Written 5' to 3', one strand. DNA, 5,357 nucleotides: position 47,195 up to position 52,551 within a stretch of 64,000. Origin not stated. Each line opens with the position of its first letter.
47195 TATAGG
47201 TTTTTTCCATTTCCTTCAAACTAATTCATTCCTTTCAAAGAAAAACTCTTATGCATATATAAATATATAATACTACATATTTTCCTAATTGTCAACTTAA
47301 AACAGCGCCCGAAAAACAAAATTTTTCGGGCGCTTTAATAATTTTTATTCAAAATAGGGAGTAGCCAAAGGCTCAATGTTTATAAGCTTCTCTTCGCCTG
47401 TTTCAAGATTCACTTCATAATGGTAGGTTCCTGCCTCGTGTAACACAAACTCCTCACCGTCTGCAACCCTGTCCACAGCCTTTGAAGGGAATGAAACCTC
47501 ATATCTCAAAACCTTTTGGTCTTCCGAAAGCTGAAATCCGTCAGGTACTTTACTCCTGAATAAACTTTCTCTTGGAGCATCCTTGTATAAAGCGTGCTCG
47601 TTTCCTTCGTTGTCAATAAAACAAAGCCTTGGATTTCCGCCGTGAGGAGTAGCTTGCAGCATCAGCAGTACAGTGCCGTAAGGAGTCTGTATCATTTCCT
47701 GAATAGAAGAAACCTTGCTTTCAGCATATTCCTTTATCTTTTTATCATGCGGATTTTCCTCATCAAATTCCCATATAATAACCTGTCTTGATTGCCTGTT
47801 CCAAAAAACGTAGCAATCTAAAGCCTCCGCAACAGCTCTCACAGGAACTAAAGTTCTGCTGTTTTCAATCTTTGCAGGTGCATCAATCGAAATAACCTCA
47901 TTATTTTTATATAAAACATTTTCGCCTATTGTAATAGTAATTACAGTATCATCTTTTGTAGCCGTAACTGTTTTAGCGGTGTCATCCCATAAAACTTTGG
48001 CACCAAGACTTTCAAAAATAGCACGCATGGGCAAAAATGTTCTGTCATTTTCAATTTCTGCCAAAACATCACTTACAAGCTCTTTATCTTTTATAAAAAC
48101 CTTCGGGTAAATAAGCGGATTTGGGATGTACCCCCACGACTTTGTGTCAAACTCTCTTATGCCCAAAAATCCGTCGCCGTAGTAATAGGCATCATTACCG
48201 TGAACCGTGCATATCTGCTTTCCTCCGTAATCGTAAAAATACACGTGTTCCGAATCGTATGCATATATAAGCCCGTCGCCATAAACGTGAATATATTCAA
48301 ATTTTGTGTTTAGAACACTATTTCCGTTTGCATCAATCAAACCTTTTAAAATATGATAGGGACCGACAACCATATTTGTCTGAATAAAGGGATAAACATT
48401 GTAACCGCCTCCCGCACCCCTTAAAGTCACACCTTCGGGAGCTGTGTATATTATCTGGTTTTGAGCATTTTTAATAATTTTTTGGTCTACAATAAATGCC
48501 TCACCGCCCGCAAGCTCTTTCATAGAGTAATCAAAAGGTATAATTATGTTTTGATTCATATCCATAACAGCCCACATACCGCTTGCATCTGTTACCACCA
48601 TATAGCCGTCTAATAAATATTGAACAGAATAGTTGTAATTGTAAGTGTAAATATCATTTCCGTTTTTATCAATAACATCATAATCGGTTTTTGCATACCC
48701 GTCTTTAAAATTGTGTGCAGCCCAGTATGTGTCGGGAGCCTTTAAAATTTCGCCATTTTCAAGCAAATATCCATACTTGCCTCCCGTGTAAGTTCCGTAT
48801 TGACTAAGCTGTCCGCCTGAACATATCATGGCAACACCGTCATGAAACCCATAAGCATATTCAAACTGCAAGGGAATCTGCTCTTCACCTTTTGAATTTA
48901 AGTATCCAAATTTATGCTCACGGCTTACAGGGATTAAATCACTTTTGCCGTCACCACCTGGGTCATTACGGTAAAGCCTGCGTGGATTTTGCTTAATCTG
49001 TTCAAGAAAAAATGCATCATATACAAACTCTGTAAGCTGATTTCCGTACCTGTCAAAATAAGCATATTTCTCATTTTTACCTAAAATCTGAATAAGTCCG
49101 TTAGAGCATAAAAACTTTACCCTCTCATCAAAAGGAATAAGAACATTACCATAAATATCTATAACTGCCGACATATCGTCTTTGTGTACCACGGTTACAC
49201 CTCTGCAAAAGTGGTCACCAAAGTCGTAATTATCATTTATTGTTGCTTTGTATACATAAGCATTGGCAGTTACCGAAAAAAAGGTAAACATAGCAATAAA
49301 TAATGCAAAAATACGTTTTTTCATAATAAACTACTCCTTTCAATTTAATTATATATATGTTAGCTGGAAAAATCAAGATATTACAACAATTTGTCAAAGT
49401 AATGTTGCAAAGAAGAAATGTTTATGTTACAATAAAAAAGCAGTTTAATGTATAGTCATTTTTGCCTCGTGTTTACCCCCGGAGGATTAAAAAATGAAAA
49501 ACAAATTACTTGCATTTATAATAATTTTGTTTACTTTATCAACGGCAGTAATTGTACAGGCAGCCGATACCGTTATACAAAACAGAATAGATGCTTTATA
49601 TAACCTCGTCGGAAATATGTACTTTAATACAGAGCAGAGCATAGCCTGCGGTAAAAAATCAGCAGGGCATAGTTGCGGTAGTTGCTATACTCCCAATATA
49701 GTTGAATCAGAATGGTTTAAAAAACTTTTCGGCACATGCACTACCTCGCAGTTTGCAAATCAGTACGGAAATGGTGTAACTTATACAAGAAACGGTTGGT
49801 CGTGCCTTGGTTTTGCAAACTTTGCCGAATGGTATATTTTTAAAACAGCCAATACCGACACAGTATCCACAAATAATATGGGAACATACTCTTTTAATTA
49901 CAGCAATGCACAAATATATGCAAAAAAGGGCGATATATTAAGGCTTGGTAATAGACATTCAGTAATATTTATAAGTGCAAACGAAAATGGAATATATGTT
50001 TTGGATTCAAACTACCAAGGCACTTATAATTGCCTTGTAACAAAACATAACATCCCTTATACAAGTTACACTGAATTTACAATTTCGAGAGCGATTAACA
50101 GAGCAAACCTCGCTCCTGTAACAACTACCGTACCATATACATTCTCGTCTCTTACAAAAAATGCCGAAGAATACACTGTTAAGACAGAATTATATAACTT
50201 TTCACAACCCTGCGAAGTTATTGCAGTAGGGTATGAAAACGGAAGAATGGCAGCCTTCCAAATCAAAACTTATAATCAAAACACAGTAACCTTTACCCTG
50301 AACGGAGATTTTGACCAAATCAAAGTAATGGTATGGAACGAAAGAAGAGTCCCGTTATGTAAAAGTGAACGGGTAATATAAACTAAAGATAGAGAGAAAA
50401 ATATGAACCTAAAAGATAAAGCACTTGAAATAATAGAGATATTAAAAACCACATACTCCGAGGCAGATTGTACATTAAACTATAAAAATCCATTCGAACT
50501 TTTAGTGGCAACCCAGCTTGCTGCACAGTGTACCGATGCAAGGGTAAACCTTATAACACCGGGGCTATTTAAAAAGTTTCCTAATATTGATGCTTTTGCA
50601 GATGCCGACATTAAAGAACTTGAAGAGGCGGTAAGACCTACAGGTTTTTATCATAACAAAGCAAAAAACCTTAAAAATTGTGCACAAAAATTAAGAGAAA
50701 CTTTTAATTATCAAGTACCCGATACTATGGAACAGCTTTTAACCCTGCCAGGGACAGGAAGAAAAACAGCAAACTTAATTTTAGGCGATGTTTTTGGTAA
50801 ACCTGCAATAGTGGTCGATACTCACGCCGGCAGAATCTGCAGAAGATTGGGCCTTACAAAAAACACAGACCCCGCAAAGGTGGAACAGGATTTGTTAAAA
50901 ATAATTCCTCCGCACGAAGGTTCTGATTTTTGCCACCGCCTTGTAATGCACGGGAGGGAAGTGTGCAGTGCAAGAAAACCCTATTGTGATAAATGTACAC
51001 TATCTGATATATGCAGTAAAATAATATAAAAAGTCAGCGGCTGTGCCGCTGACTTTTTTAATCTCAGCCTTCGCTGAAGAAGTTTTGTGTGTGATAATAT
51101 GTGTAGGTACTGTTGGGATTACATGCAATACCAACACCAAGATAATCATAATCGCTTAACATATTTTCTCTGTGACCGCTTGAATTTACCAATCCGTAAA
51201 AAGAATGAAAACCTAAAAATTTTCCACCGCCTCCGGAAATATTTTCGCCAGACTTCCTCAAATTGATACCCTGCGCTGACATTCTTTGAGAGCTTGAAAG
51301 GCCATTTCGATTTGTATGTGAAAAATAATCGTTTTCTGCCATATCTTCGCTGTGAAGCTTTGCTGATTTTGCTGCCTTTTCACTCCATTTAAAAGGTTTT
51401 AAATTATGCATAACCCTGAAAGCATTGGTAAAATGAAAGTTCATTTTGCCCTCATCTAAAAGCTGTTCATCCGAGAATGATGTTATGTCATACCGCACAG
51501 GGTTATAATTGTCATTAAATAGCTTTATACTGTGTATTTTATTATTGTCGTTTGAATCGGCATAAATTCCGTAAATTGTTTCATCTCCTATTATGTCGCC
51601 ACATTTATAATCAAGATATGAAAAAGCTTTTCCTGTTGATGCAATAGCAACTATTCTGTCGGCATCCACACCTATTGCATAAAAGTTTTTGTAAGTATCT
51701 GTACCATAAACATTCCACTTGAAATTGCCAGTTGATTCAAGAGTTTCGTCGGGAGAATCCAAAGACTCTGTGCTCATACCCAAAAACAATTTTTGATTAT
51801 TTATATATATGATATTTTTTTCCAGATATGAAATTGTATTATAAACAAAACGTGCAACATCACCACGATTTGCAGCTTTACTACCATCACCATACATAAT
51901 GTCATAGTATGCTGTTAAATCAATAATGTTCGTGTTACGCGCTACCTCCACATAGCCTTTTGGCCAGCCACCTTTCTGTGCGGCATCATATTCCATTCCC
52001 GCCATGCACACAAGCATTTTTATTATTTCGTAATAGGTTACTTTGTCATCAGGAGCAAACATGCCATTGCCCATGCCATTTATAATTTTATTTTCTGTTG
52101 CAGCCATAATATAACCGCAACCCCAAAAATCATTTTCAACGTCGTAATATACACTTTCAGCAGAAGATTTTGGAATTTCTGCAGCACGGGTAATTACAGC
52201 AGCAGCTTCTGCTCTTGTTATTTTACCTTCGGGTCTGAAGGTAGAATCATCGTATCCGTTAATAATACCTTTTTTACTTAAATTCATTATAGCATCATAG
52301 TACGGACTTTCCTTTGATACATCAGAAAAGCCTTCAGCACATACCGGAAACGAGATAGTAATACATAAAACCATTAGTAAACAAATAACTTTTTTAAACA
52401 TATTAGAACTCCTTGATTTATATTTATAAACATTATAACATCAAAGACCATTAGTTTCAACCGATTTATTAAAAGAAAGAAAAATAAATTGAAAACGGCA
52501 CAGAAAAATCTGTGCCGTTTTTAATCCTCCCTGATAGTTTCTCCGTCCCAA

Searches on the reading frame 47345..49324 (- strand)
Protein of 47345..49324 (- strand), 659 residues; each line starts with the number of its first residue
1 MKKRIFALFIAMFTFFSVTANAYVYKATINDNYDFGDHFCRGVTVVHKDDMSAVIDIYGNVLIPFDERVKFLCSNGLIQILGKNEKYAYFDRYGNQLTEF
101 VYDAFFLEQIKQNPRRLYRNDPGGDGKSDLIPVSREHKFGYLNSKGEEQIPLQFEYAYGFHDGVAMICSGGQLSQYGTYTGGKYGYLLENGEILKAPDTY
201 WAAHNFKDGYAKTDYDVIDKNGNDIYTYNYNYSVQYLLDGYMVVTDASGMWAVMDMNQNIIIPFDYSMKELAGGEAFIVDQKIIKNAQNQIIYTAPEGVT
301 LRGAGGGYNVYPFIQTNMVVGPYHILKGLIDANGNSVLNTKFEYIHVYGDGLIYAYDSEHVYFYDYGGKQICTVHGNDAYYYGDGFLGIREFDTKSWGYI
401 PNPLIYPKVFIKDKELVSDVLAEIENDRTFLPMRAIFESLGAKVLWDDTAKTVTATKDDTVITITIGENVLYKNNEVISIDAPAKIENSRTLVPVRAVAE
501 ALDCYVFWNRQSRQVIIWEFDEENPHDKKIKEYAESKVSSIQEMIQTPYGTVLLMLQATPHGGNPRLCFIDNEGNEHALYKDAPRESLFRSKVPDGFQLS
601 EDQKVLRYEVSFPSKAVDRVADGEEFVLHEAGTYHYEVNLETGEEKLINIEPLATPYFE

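Call 55: search_protein_families(library=pfam, proteins=[window:47345-49324:-], max_evalue=0.001)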
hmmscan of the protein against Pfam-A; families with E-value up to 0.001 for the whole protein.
window:47345-49324:- (659 aa): 2 families
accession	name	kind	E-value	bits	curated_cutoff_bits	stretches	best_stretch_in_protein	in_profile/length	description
PF07833.16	Cu_amine_oxidN1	-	1.1e-34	119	24.2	1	411-517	2-108/108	Copper amine oxidase N-terminal domain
PF14903.11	WG_beta_rep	-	6.3e-11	42.6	25.6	1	139-171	1-33/35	WG containing repeat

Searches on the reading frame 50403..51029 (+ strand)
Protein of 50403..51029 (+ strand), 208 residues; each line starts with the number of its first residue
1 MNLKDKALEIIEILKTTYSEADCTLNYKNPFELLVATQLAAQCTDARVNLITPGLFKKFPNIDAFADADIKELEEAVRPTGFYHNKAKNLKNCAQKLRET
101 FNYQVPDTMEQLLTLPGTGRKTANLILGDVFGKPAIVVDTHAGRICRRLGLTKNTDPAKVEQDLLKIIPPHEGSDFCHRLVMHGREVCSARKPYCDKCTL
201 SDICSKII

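Call 55: search_protein_families(library=pfam, proteins=[window:50403-51029:+], max_evalue=0.001)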
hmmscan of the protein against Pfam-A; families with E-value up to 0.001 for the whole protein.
window:50403-51029:+ (208 aa): 2 families
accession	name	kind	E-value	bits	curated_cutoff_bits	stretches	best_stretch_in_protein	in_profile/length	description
PF00730.31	HhH-GPD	-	2.6e-26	92.5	26.2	1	36-170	2-108/108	HhH-GPD superfamily base excision DNA repair protein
PF00633.29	HHH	-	8.9e-07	28.9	24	1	101-127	2-28/30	Helix-hairpin-helix motif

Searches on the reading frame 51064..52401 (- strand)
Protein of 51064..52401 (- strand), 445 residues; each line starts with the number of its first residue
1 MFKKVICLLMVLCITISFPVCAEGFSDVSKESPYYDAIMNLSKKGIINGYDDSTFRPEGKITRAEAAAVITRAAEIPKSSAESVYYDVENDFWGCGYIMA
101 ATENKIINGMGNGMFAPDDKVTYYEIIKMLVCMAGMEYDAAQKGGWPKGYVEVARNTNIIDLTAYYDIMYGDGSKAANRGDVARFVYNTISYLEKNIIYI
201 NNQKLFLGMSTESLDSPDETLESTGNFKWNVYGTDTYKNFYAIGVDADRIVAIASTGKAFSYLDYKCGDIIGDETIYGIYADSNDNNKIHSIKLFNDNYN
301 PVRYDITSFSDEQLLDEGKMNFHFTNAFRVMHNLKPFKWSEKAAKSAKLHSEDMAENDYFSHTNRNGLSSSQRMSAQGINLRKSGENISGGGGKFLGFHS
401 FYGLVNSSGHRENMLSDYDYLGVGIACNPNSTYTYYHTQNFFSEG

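Call 6: search_protein_families(library=pfam, proteins=[window:51064-52401:-])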
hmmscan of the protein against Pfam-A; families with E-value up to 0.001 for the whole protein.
window:51064-52401:- (445 aa): 3 families
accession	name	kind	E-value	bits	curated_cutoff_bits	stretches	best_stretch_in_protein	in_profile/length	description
PF00395.25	SLH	-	2.4e-26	91.9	20.8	2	25-67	2-44/44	S-layer homology domain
PF00188.32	CAP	-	2e-15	58.1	21.1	1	324-441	3-117/117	Cysteine-rich secretory protein family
PF14504.11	CAP_assoc_N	-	2.5e-06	27.8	29.3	1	212-270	10-67/140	CAP-associated N-terminal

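Call 7: search_protein_families(library=ncbifam, proteins=[window:51064-52401:-])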
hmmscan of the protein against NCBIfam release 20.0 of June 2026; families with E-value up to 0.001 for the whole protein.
window:51064-52401:- (445 aa): 3 families
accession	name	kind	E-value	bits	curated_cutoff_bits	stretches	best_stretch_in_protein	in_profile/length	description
TIGR02909.1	spore_YkwD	subfamily_domain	7e-22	77.7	171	1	322-442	9-126/127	uncharacterized protein, YkwD family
NF033190.2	inl_like_NEAT_1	exception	1.4e-13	50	1275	1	29-127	646-745/754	NEAT domain-containing leucine-rich repeat protein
NF052539.1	DivAsocLipDalA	equivalog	3.6e-05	23.7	200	1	324-389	54-119/169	divisome-associated lipoprotein DalA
